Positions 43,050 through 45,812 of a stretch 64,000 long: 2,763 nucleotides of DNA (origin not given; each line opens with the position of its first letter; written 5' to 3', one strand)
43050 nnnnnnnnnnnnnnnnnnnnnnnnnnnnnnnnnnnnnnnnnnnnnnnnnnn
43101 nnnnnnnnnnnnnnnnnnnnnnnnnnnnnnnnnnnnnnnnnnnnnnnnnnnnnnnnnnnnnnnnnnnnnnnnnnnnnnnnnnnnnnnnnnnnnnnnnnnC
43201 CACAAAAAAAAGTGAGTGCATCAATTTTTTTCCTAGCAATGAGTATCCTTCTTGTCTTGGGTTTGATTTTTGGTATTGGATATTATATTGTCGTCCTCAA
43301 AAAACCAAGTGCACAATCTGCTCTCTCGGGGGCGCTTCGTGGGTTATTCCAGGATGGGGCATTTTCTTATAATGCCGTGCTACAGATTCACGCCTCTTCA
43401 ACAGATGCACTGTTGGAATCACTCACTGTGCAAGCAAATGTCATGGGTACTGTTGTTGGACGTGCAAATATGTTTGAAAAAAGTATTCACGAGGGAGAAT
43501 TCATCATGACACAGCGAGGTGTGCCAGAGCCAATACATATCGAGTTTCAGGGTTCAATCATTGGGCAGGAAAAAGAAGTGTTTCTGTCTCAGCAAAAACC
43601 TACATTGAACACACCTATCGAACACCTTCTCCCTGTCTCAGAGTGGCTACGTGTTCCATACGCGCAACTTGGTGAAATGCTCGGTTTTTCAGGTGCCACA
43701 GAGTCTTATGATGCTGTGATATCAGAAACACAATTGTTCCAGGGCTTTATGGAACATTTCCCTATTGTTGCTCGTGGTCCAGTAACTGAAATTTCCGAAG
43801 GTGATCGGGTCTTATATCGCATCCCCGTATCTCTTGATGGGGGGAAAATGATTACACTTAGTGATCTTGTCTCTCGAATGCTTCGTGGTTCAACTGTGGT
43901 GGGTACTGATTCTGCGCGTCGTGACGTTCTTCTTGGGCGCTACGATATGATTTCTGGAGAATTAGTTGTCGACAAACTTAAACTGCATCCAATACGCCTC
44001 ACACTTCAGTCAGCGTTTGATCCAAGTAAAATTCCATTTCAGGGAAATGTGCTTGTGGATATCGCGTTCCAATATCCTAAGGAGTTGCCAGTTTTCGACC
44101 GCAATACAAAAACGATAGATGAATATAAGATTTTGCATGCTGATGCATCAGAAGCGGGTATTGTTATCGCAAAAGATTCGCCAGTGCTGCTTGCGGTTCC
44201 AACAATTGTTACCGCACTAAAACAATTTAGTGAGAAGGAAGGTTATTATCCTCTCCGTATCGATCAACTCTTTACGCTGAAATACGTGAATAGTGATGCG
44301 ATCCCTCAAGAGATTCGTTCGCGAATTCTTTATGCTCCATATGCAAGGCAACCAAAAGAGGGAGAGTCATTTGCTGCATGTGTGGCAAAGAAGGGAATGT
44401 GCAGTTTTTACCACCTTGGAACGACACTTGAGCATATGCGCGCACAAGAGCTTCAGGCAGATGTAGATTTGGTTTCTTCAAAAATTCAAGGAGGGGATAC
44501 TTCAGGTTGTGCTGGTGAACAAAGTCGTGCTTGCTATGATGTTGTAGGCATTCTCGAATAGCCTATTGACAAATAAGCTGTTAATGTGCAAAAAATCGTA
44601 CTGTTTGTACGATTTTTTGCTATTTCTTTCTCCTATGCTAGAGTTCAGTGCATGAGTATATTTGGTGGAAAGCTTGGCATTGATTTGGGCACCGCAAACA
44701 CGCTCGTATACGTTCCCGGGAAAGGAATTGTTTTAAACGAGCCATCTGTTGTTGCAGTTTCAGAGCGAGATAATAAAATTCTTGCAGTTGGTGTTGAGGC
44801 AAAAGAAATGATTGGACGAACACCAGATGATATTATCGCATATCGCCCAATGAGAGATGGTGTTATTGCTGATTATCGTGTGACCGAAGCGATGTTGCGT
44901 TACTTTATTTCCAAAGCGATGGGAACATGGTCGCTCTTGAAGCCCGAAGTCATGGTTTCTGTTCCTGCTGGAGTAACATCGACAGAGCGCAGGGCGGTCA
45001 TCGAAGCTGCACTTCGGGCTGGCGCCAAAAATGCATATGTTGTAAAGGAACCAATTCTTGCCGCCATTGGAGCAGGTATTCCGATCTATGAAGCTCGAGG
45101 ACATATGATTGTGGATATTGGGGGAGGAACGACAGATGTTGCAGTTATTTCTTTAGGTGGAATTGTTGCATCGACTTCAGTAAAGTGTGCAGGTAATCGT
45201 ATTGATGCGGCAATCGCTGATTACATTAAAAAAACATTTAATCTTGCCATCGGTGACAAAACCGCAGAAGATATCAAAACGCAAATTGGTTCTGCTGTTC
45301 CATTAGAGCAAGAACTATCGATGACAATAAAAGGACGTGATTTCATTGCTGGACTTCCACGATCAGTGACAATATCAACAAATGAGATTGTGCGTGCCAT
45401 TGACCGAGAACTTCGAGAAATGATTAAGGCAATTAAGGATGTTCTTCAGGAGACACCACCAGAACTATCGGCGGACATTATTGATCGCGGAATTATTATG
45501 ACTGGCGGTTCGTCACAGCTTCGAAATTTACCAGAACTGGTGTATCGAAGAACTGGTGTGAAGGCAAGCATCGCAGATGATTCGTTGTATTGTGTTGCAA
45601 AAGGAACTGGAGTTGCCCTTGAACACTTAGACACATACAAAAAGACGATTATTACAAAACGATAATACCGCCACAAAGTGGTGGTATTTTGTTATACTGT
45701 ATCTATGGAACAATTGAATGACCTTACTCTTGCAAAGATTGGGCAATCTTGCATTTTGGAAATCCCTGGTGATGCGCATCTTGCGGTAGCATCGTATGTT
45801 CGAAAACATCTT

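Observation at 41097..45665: A 1154-aa RodZ-topology protein with a ~650-aa proline/glutamine-rich disordered linker, immediately upstream of mreB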

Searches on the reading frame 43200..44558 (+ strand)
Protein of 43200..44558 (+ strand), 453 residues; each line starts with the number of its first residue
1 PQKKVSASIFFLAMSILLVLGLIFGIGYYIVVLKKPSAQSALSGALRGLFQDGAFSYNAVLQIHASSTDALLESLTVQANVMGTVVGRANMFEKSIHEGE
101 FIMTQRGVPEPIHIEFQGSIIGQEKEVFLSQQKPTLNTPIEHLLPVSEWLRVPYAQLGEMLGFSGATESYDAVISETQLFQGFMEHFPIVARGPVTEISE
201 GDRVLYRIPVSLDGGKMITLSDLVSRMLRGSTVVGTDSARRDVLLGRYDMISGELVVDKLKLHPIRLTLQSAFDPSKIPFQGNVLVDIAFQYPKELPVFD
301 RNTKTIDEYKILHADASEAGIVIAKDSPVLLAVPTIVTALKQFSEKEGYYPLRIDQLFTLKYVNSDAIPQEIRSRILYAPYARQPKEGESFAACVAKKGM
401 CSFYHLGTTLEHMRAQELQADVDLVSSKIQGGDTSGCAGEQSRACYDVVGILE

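Call 64: predict_structure(alignment_id=A6)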
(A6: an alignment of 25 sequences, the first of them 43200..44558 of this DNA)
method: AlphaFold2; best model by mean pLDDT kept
length: 453 residues; sequences in the alignment: 25
mean_pLDDT: 84.9   pTM: 0.62
mean pLDDT of the five models: 84.9, 84.3, 84.2, 81.3, 81.3
residues with pLDDT >= 90: 191; 70-90: 211; 50-70: 47; < 50: 4
segments of 3 or more residues with pLDDT < 50: none
pLDDT, mean of each block of 10 residues (from residue 1): 66 92 87 83 89 88 89 90 83 86 84 86 85 78 77 80 59 58 87 93 94 94 82 79 91 95 95 89 96 74 73 66 84 92 93 93 84 92 83 76 95 88 91 90 94 84
secondary structure, 60 per line:
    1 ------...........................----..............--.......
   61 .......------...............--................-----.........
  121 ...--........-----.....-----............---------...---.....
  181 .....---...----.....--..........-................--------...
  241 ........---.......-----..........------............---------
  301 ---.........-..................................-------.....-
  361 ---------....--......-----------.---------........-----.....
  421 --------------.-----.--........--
elements in order: H7-33 H38-51 E54-67 E74-88 E91-106 E112-123 E126-133 H139-143 E149-153 H154-160 H176-185 E189-191 E196-200 E203-212 H214-229 H238-248 E252-258 E264-273 E280-291 H306-312 H314-347 H355-359 H370-373 E376-381 E403-410 H416-420 E444-451
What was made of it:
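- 43215..43301 (+): Single transmembrane helix (aa 707-735). AF2 models it as a helix (call 64).
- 43308..44132 (+): Outer domain 1 (aa 738-1012): predicted LolA/LprG-like open beta-barrel with helices. AF2 mean pLDDT 84.9 for the whole aa 702-1154 construct (call 64).
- On RodZ: AF2 models a helix (call 64).
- On Type IV pilin / pseudopilin: The AF2 model shows a long helix (construct residues 314-347) plus a sheet (call 64).
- On LolA/LprG/RseB superfamily: AF2 pLDDT is 84.9 (call 64).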

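Call 66: fold_search(model_id=the predicted structure, library=pdb)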
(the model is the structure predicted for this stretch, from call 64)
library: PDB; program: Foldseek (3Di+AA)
matches with E <= 10: 1058; with E <= 0.001: 16
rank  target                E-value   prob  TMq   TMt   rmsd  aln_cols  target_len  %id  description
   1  3mh9_C                8.4e-08  1.00  0.26  0.47   8.1       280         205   10  Crystal structure of LprG mutant V91W from Mycobacterium tuberculosis (released 2010-09-01)
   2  3mh9_A                1.1e-07  1.00  0.26  0.48   8.6       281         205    9  Crystal structure of LprG mutant V91W from Mycobacterium tuberculosis (released 2010-09-01)
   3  3mha_B                3.8e-07  1.00  0.27  0.51   6.9       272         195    9  Crystal structure of LprG from Mycobacterium tuberculosis bound to PIM (released 2010-09-01)
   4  3mh8_A                7.6e-07  1.00  0.26  0.49   8.7       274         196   10  Crystal structure of LprG from Mycobacterium tuberculosis (released 2010-09-01)
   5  3buu_B                1.1e-06  1.00  0.14  0.25  13.7       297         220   13  Crystal structure of LolA superfamily protein NE2245 from Nitrosomonas europaea (released 2008-01-22)
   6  3mh8_B                1.2e-06  1.00  0.26  0.49   7.3       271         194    9  Crystal structure of LprG from Mycobacterium tuberculosis (released 2010-09-01)
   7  9tp6_A                2.0e-06  0.99  0.16  0.25  14.3       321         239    8  Structure of LolA3 from Porphyromonas gingivalis (released 2026-02-18)
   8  3mha_A                2.7e-06  1.00  0.26  0.51   8.5       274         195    9  Crystal structure of LprG from Mycobacterium tuberculosis bound to PIM (released 2010-09-01)
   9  9tp6_B                4.8e-06  1.00  0.17  0.27  13.4       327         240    8  Structure of LolA3 from Porphyromonas gingivalis (released 2026-02-18)
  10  4zra_C                8.6e-06  1.00  0.27  0.53   7.0       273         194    8  CRYSTAL STRUCTURE OF MYCOBACTERIUM TUBERCULOSIS LPRG BINDING TO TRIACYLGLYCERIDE (released 2016-02-10)
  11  8cgm_A                9.1e-06  1.00  0.21  0.41  10.1       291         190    8  Structure of the lipoprotein transporter LolA from Porphyromonas gingivalis (released 2023-06-21)
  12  4z48_A                2.7e-05  0.84  0.14  0.20  15.5       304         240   11  Crystal structure of a DUF1329 family protein (DESPIG_00262) from Desulfovibrio piger ATCC 29098 at 1.75 A resolution (released 2015-04-22)
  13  2v43_C                8.7e-05  0.97  0.19  0.28  17.7       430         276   11  Crystal structure of RseB: a sensor for periplasmic stress response in E. coli (released 2007-08-28)
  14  9bd1                  2.2e-04  0.98  0.23  0.13  14.0       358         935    9  beta/alpha1 region of ApoB 100 (released 2024-12-25)
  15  5m02_A                5.9e-04  0.20  0.09  0.13  18.5       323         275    9  Crystal structure of murine P14 TCR / H-2Db with PF, modified gp33 peptide from LCMV (released 2017-12-20)
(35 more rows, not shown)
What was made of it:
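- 43308..44132 (+): Foldseek against PDB: LprG E 8e-8, LolA-superfamily 1e-6, RseB 9e-5, all at probability ~1.0 (call 66).
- On LolA/LprG/RseB superfamily: Foldseek gives LprG 8e-8 and LolA-family 1e-6 at probability 1.0, with a target-normalised TM-score of ~0.5 (call 66).
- Closest known: LolA/LolB/LprG/RseB superfamily. Same: The predicted fold of aa 738-1012 matches LprG, LolA-superfamily proteins and RseB (E 8e-8 to 9e-5, probability ~1.0; call 66).
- LolA-like RseB is a sensor partner in the sigma-E pathway and appears among the fold hits (call 66).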

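Call 72: search_protein_families(library=pfam, alignment_id=A6, max_evalue=1)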
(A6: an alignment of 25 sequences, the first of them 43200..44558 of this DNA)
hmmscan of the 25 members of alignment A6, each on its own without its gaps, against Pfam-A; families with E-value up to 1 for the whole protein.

A. member 1, window:43200-44558:+ (453 aa): 1 family
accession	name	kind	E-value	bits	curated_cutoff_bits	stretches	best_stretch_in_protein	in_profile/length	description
PF03840.19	SecG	-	0.11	13.1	29.2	1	16-77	1-54/70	Preprotein translocase SecG subunit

B. families by the number of members that match (of 25 scanned): 15 families
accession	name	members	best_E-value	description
PF08334.16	T2SSG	3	0.034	Type II secretion system (T2SS), protein G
PF11271.13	PorA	1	0.037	Porin PorA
PF09716.15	ETRAMP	1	0.056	Malarial early transcribed membrane protein (ETRAMP)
PF02009.21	RIFIN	1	0.063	Rifin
PF24283.1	DUF7471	1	0.086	Family of unknown function (DUF7471)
PF03840.19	SecG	1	0.11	Preprotein translocase SecG subunit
PF03707.21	MHYT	1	0.11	Bacterial signalling protein N terminal repeat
PF13800.11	Sigma_reg_N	1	0.12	Sigma factor regulator N-terminal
PF13004.13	BACON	1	0.14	Putative binding domain, N-terminal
PF09134.16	Invasin_D3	1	0.18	Invasin, domain 3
PF15556.11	Zwint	1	0.21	ZW10 interactor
PF23333.1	VWC2L_1st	1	0.21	VWC2L-like, N-terminal domain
PF25427.2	zf-CCCH_UNK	1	0.23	UNK-like, CCCH zinc finger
PF14608.12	zf-CCCH_2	1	0.37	RNA-binding, Nab2-type zinc finger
PF07332.16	Phage_holin_3_6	1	0.42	Putative Actinobacterial Holin-X, holin superfamily III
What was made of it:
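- On Type IV pilin / pseudopilin: T2SSG matches are sub-threshold in 3 of 25 members (call 72).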

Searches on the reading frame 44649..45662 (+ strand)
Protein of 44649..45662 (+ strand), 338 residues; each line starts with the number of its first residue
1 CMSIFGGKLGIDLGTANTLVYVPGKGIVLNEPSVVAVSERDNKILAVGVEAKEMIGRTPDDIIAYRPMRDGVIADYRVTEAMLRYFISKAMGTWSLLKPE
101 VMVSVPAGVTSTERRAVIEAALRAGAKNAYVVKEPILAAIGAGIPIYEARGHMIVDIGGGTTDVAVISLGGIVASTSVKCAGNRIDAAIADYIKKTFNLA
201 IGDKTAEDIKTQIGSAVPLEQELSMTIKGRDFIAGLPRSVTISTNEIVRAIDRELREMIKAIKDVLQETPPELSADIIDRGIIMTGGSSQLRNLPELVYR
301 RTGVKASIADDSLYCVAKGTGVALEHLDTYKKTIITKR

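Call 3: search_protein_families(library=pfam, proteins=[window:44649-45662:+], max_evalue=1)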
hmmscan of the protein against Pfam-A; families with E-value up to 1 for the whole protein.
window:44649-45662:+ (338 aa): 10 families
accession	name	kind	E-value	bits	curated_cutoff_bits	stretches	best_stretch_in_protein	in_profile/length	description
PF06723.19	MreB_Mbl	-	3.2e-136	453.9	27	1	8-331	3-326/327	MreB/Mbl protein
PF00012.26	HSP70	-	5.3e-14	51.8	20.6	1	100-322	135-370/599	Hsp70 protein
PF14450.12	FtsA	-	1.2e-12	48.8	31.8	1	154-310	2-111/127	Cell division protein FtsA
PF00022.25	Actin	-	1.3e-10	41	27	1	32-196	31-190/410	Actin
PF21522.3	MreB-like_C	-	0.00088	20.3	27.8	1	154-265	1-107/123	Archaeal actin homologue MreB-like, C-terminal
PF08841.16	DDR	-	0.00092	18.8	24.6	1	134-211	117-189/328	Diol dehydratase reactivase ATPase-like domain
PF06277.17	EutA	-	0.0012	18.2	27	1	134-194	124-191/475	Ethanolamine utilisation protein EutA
PF11104.14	PilM_2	-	0.0017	17.8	27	1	282-314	278-310/340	Type IV pilus assembly protein PilM;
PF22321.2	Zona_CL2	-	0.12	12.8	26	1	153-229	16-90/154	Zonadhesin, second cohesin-like domain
PF21523.3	ParM_N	-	0.24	11.9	27.4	1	152-233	7-86/159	Plasmid segregation protein ParM, C-terminal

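Call 4: search_protein_families(library=ncbifam, proteins=[window:44649-45662:+], max_evalue=1)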
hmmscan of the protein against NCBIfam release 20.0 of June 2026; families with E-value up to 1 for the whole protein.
window:44649-45662:+ (338 aa): 20 families
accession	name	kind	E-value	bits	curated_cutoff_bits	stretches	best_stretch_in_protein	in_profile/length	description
NF010539.0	PRK13927.1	subfamily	3.5e-139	463.4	293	1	2-334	2-336/339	rod shape-determining protein MreB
TIGR00904.1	mreB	subfamily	5.4e-133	443.2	365.75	1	6-331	2-333/334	MreB/Mrl family cell shape determining protein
NF010540.1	PRK13929.1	exception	5.6e-111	370.8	515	1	8-332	6-332/334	rod-share determining protein MreBH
NF040964.1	MamK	subfamily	8.1e-21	74.4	400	1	9-320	3-315/335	MamK family actin-like protein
NF053558.1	BeeR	equivalog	2.7e-17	62.8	530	1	65-297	68-303/349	BeeR family actin-like protein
TIGR01991.1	HscA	equivalog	1.8e-16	59.8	708.55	1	70-296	102-331/600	Fe-S protein assembly chaperone HscA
TIGR01174.1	ftsA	equivalog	1.5e-15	57.1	175.85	1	149-305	195-341/371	cell division protein FtsA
NF003520.0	PRK05183.1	subfamily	3.9e-15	55.3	620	1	70-305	122-360/621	Fe-S protein assembly chaperone HscA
NF011660.0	PRK15080.1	equivalog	4.7e-14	52.3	182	1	68-211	64-202/277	ethanolamine utilization protein EutJ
TIGR02529.1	EutJ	subfamily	1.3e-11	44.5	152.1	1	68-213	31-171/239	ethanolamine utilization protein EutJ family protein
TIGR02350.1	prok_dnaK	equivalog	4.5e-11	41.8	822.55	1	99-320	131-366/596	molecular chaperone DnaK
NF002399.0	PRK01433.1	equivalog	1.7e-10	40.1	743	1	101-305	144-335/595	Fe-S protein assembly chaperone HscA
NF001413.0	PRK00290.1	equivalog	2.1e-10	39.6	648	1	100-319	135-366/625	molecular chaperone DnaK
NF009946.0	PRK13410.1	equivalog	1.5e-09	36.6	1019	1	99-198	136-240/669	molecular chaperone DnaK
NF009947.0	PRK13411.1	equivalog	5.5e-09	34.6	1002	1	101-198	136-239/662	molecular chaperone DnaK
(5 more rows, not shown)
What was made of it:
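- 44652..45665 (+): mreB paralogue ('mreB1', 337 aa). Pfam 3e-136 and NCBIfam 463 bits (calls 3, 4).
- Checked: mreB is real (Pfam MreB_Mbl 3e-136; NCBIfam PRK13927 463 bits; calls 3, 4).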

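Call 70: list_cluster_members(proteins=[window:44652-45662:+, window:46421-46990:+, L008:11059-12069:+, L007:10974-11984:+, L006:4220-5230:+, L008:14395-14940:+, P0098, L003:9893-10903:+])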
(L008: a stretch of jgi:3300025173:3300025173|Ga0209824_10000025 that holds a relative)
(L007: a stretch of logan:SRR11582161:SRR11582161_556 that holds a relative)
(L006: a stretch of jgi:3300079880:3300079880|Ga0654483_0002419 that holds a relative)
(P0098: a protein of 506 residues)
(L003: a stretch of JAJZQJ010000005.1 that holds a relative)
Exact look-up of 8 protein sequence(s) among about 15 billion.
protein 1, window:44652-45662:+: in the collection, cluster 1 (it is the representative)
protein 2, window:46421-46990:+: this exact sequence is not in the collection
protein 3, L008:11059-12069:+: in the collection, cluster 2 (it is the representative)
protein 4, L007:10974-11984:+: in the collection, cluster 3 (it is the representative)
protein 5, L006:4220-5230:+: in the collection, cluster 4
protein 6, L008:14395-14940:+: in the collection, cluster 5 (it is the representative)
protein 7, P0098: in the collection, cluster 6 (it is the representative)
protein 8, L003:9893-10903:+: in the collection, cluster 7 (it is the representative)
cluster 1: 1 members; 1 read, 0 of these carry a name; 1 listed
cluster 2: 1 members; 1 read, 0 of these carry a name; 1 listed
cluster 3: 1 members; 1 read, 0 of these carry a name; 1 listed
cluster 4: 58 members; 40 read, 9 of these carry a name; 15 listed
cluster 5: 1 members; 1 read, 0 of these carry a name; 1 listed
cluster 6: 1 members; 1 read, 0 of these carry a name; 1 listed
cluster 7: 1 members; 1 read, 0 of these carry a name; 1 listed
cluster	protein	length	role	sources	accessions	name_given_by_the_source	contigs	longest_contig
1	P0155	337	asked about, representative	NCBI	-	-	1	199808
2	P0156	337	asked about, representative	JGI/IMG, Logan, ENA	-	-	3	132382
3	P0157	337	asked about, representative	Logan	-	-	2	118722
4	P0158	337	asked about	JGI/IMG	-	rod shape-determining protein MreB and related proteins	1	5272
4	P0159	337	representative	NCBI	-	-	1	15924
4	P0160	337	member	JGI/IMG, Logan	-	rod shape-determining protein MreB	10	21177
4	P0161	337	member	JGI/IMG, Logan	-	rod shape-determining protein MreB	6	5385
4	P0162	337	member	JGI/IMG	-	rod shape-determining protein MreB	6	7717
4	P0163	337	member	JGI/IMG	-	rod shape-determining protein MreB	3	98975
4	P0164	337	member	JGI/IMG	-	rod shape-determining protein MreB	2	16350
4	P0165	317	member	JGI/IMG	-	rod shape-determining protein MreB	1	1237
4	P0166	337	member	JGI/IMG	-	rod shape-determining protein MreB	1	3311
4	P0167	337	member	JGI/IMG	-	rod shape-determining protein MreB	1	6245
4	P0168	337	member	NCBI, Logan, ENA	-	-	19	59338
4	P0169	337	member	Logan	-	-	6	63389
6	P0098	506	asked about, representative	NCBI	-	-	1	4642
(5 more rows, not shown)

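Call 75: find_encoding_contigs(protein=P0155, flank=2000, max_places=2)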
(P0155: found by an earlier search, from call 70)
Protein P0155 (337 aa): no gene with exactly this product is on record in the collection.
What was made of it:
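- Tried and rejected: Looking up the window's own MreB to identify the source record failed (call 75).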
